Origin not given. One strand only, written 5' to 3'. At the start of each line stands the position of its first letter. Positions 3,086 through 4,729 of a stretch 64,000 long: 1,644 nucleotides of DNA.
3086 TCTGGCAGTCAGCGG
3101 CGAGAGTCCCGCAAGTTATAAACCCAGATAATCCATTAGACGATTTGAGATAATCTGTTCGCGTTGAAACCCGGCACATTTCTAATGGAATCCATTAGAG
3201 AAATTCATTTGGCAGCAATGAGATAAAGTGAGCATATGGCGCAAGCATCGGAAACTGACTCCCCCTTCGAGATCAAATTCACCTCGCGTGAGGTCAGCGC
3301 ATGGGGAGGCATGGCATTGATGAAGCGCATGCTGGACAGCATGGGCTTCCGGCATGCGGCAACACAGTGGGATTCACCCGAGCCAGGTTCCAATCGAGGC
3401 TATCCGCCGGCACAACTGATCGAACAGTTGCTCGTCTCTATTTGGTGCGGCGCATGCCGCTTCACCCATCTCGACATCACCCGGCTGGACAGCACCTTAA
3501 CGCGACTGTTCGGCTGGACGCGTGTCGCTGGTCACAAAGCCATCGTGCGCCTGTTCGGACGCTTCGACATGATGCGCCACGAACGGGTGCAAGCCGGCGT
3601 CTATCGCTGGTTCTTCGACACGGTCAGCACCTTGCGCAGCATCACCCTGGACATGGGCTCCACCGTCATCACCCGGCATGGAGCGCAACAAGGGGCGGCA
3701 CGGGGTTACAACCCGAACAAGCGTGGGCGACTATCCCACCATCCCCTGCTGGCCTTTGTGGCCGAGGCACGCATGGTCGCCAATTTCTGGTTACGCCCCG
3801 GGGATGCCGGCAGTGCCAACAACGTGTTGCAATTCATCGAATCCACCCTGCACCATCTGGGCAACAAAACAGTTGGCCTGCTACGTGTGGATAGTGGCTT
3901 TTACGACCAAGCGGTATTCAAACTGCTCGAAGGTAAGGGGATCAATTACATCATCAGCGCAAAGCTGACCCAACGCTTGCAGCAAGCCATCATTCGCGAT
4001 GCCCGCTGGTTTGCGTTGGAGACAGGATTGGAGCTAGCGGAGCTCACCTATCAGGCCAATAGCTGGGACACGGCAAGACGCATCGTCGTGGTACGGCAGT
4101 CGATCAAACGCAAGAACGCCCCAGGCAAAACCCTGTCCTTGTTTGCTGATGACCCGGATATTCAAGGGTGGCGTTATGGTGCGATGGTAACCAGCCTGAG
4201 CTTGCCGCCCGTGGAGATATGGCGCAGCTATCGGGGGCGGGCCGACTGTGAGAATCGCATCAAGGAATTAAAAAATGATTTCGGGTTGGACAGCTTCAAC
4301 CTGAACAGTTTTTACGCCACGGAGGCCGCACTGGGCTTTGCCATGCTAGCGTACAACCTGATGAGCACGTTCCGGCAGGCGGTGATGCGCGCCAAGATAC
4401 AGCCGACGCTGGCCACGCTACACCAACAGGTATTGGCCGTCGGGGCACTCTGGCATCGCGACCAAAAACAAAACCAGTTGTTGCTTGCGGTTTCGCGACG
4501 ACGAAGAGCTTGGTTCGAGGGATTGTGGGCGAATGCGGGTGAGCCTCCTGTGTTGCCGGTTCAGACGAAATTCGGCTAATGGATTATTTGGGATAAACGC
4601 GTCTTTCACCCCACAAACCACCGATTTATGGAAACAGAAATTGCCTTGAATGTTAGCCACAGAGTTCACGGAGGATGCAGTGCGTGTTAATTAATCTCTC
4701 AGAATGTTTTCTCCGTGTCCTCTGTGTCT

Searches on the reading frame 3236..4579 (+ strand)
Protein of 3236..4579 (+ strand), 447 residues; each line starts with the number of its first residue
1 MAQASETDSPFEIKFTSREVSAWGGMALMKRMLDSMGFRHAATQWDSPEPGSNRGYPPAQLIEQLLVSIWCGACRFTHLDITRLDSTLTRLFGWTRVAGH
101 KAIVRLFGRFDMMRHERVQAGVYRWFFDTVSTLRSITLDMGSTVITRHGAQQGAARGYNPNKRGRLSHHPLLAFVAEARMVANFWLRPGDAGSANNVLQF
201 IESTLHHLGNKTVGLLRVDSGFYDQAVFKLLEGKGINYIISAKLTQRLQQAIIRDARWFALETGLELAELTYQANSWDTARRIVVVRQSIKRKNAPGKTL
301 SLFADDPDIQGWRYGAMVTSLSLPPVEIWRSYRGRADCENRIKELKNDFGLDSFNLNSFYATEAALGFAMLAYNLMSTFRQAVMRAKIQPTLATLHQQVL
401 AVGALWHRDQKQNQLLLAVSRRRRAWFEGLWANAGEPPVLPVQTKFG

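Call 53: search_protein_families(library=pfam, proteins=[window:3236-4579:+], max_evalue=0.001)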
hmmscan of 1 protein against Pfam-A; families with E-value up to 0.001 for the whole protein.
window:3236-4579:+ (447 aa): 2 families
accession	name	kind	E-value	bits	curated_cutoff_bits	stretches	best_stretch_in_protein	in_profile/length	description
PF13701.12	DDE_Tnp_1_4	-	3.8e-51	174.1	34.7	1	8-423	6-419/435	Transposase DDE domain group 1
PF01609.27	DDE_Tnp_1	-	1.2e-21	77.8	23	1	142-375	11-200/200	Transposase DDE domain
